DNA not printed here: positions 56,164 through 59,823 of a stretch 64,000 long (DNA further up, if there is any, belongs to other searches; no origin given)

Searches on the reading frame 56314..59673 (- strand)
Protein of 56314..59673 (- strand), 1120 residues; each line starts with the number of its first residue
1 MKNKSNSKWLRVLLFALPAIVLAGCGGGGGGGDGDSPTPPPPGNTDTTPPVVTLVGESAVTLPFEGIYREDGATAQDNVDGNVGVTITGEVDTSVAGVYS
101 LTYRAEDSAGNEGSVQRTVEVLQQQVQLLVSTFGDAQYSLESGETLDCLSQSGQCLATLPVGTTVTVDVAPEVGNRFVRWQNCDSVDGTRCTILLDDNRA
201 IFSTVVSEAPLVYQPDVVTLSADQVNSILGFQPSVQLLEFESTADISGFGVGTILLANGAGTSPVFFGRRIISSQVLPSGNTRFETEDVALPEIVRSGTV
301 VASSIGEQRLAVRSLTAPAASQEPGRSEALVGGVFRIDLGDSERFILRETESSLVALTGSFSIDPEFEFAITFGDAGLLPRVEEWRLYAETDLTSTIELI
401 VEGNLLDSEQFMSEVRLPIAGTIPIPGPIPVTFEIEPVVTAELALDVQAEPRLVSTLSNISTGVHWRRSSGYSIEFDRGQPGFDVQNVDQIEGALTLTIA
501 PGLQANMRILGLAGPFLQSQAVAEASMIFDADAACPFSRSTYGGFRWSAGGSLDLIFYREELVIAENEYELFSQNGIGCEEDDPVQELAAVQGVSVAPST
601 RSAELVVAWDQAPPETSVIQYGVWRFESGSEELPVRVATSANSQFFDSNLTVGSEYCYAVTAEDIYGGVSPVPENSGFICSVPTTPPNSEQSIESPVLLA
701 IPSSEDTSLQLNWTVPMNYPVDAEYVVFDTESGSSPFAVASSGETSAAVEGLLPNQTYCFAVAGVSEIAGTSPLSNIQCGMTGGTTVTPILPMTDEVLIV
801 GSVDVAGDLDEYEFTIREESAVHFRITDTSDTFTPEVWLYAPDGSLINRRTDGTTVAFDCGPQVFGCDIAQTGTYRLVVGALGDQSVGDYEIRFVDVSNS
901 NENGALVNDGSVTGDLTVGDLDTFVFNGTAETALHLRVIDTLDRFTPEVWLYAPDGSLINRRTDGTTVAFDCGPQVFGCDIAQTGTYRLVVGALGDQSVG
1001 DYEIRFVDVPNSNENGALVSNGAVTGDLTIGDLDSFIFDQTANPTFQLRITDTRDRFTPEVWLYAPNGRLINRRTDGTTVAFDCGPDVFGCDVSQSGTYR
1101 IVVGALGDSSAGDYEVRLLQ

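Call 7: search_protein_families(library=pfam, proteins=[window:56314-59673:-], max_evalue=0.001)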
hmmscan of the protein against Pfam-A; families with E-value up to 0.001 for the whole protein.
window:56314-59673:- (1120 aa): 5 families
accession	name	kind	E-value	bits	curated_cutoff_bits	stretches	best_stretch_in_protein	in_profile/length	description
PF16403.11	Bact_surface_Ig-like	-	3.7e-16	59.4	27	1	53-121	2-71/71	Bacterial surface protein, Ig-like domain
PF14312.12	FG-GAP_2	-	2.8e-10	40.6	23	0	1087-1112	16-40/49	FG-GAP repeat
PF00041.27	fn3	-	3.5e-09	37.2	25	1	703-769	10-73/84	Fibronectin type III domain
PF16656.11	Pur_ac_phosph_N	-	0.00013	22.9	30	0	701-773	8-87/93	Purple acid Phosphatase, N-terminal domain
PF07523.18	Big_3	-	0.00052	20.7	21.2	0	84-107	36-59/68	Bacterial Ig-like domain (group 3)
